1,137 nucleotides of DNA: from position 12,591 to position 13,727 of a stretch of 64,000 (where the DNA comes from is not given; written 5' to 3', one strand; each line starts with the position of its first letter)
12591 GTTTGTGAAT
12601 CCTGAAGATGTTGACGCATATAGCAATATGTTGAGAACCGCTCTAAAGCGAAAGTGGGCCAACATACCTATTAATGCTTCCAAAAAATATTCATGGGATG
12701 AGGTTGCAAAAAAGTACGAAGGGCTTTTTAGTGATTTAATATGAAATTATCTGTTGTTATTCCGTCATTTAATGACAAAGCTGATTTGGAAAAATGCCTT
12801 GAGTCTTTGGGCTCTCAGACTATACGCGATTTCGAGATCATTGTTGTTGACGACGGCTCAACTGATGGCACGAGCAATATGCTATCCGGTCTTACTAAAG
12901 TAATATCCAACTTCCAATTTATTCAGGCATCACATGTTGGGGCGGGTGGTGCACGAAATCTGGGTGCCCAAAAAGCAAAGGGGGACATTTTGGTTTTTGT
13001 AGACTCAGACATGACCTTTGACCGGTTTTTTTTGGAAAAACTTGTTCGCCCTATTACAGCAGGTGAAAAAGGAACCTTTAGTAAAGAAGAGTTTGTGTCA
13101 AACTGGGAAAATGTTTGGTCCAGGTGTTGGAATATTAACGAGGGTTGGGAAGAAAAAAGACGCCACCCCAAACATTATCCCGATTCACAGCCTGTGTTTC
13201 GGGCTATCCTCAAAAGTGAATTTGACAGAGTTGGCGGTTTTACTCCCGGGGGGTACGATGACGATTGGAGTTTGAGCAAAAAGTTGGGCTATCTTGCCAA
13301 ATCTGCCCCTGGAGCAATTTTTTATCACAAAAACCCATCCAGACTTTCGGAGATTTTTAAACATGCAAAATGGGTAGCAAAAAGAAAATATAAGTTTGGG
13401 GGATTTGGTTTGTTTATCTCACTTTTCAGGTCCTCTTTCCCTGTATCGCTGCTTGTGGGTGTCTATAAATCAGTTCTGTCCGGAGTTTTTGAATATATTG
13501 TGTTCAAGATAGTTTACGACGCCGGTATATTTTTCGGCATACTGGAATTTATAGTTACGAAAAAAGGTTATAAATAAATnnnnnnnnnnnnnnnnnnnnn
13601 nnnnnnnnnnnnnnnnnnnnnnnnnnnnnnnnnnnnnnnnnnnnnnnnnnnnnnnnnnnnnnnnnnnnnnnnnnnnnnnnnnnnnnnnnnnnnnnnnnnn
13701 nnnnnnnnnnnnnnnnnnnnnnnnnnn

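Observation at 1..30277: About 30 kb surface-glycan megacluster, a complete Wzx/Wzy-type assembly line with unusually many glycosyltransferases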

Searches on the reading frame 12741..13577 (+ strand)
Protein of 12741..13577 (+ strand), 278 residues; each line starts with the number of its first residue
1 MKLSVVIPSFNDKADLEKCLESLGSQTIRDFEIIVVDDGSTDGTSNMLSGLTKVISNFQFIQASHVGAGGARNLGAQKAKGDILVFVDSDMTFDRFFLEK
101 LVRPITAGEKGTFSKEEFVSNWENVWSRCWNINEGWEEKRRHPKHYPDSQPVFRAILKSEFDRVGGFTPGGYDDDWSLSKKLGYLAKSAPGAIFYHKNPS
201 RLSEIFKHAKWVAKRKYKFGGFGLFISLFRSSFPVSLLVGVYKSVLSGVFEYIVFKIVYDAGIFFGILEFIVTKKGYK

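Call 4: search_protein_families(library=pfam, proteins=[window:12741-13577:+], max_evalue=0.01)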
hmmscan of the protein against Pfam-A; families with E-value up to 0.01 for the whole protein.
window:12741-13577:+ (278 aa): 4 families
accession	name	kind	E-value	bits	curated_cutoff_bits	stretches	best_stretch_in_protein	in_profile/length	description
PF00535.33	Glycos_transf_2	-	1.4e-29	103.7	23.3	1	4-156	1-159/168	Glycosyl transferase family 2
PF13641.12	Glyco_tranf_2_3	-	8.9e-12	45.9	27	1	3-207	3-222/230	Glycosyltransferase like family 2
PF10111.15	Glyco_tranf_2_2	-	9.3e-10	38.9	27.3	1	4-103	1-104/276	Glycosyltransferase like family 2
PF13704.12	Glyco_tranf_2_4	-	0.0038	18.1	27.5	1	32-90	21-81/98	Glycosyl transferase family 2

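Call 12: search_protein_families(library=ncbifam, proteins=[window:12741-13577:+], max_evalue=0.01)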
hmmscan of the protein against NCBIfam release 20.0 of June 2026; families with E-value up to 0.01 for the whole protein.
window:12741-13577:+ (278 aa): 21 families
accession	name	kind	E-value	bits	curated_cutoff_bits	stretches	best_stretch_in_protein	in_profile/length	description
NF041875.1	EPS_EpsD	equivalog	2.8e-22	79.5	370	1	3-100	1-99/325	exopolysaccharide biosynthesis glycosyltransferase EpsD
NF007482.0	PRK10073.1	equivalog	8.4e-22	77.6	423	1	2-102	7-107/334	glycosyltransferase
TIGR04283.1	glyco_like_mftF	equivalog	6e-18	65.2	182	1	3-183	1-170/221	TIGR04283 family arsenosugar biosynthesis glycosyltransferase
TIGR03965.1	mycofact_glyco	equivalog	4.4e-17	62.1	280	1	3-104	76-178/467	mycofactocin biosynthesis glycosyltransferase MftF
NF047683.1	TeichurnBiosyTuaG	equivalog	1.5e-16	60.8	400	1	3-105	8-111/252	teichuronic acid biosynthesis protein TuaG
TIGR03937.1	PgaC_IcaA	equivalog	2.1e-15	56.6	422.3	1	2-106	46-151/407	poly-beta-1,6-N-acetyl-D-glucosamine synthase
NF050050.1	ProtGlycPglI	equivalog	1e-14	54.7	500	1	2-108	3-111/306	GalNAc(5)-diNAcBac-PP-undecaprenol beta-1,3-glucosyltransferase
NF038299.1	EPS_HpsN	equivalog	1.4e-12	47.2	425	1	2-103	2-104/317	hormogonium polysaccharide biosynthesis glycosyltransferase HpsN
NF010496.0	PRK13915.1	equivalog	1.9e-11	43.6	262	1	2-115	32-152/307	glucosyl-3-phosphoglycerate synthase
NF038302.1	EPS_HpsE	equivalog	3.2e-11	42.8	300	1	1-92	1-98/307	hormogonium polysaccharide biosynthesis glycosyltransferase HpsE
NF047588.1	GlcsyltransPgfSStrep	equivalog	1.9e-10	40.4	500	1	1-104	1-109/308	glycosyltransferase PgfS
TIGR04242.1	nodulat_NodC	equivalog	3.4e-10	39.5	550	1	3-126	50-177/395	chitooligosaccharide synthase NodC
NF041394.1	GtaseAglG_Halo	equivalog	7.2e-10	38.6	440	1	1-103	1-105/304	glucosyl-dolichyl phosphate glucuronosyltransferase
NF050819.1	PolSacchBiosHfsG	equivalog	3.9e-08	32.8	500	1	2-101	13-113/302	polysaccharide biosynthesis protein HfsG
NF045692.1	OglycostaseCruG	equivalog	1.3e-07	30.9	600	1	2-60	42-100/386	2'-O-glycosyltransferase CruG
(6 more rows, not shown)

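Call 14: search_solved_structures(query=window:12741-13577:+, max_evalue=0.001)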
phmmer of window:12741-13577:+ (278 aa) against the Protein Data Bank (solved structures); distinct sequences matched with E-value up to 0.001: 31.
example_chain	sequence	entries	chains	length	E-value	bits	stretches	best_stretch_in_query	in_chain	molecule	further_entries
5hea_A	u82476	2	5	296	2.1e-18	69.8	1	3-106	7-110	Putative glycosyltransferase (GalT1)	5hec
2z87_A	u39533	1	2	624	4.5e-18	68.7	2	3-92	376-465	Chondroitin synthase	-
2z86_A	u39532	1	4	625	4.5e-18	68.7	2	3-92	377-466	Chondroitin synthase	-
3bcv_A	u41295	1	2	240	4.3e-11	45.8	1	2-94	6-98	Putative glycosyltransferase protein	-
8vh7_A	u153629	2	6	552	1.8e-10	43.7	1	3-108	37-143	Heparosan synthase B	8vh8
8viw_A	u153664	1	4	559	1.8e-10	43.7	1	3-108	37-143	Heparosan synthase B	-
5tze_C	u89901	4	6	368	1.1e-09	41.1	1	1-95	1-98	Glycosyl transferase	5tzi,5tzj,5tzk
5tz8_A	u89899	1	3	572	2.2e-09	40.2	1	1-95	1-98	Glycosyl transferase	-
8bz4_A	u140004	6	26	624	8.7e-09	38.2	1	2-127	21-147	Glycosyltransferase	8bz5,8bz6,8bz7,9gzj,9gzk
8bz8_A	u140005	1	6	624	8.7e-09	38.2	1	2-127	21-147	Glycosyltransferase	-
4y6n_A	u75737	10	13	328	1.3e-08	37.7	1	3-110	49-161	Glucosyl-3-phosphoglycerate synthase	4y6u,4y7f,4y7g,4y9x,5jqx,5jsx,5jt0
3e25_A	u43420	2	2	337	1.3e-08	37.6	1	3-110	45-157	Putative uncharacterized protein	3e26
4ddz_A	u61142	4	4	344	1.4e-08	37.6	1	3-110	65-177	GLUCOSYL-3-PHOSPHOGLYCERATE SYNTHASE (GpgS) | Glucosyl-3-phosphoglycerate synthase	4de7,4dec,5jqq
6p61_A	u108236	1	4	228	2e-08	37.1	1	3-94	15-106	Glycosyltransferase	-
3l7m_A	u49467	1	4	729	2.2e-08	36.9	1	2-94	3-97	Teichoic acid biosynthesis protein F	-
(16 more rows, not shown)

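Call 73: search_solved_structures(query=A3, max_evalue=0.001)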
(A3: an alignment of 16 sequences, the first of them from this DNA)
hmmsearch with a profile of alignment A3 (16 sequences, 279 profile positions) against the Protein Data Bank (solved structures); distinct sequences matched with E-value up to 0.001: 55.
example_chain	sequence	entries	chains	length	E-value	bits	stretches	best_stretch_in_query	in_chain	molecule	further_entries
2z87_A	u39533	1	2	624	6.4e-35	123.8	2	3-105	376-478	Chondroitin synthase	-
2z86_A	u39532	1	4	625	6.4e-35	123.8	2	3-105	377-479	Chondroitin synthase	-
5hea_A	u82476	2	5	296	1.6e-27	99.6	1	3-107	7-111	Putative glycosyltransferase (GalT1)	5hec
5tze_C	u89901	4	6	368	3.4e-24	88.7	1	1-105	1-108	Glycosyl transferase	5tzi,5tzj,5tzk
5tz8_A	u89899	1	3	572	6.3e-24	87.8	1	1-105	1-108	Glycosyl transferase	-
3bcv_A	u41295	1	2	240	1.4e-20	76.8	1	2-97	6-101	Putative glycosyltransferase protein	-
5mlz_A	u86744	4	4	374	5.8e-19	71.5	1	1-112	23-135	Dolichol monophosphate mannose synthase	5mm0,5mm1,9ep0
8vh7_A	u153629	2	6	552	1.1e-18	70.6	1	3-107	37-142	Heparosan synthase B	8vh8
8viw_A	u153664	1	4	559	1.1e-18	70.6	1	3-107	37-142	Heparosan synthase B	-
6p61_A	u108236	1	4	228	2e-18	69.7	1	2-103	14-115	Glycosyltransferase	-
9omm_A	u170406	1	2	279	3.3e-16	62.4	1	3-100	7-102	Glycosyltransferase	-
9omj_A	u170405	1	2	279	3.3e-16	62.4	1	3-100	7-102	Glycosyltransferase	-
9omh_A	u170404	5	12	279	3.3e-16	62.4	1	3-100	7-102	Glycosyltransferase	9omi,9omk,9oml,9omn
3l7j_A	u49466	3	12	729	1.6e-15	60.2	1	2-94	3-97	Teichoic acid biosynthesis protein F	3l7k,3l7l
3l7m_A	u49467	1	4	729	1.6e-15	60.2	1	2-94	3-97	Teichoic acid biosynthesis protein F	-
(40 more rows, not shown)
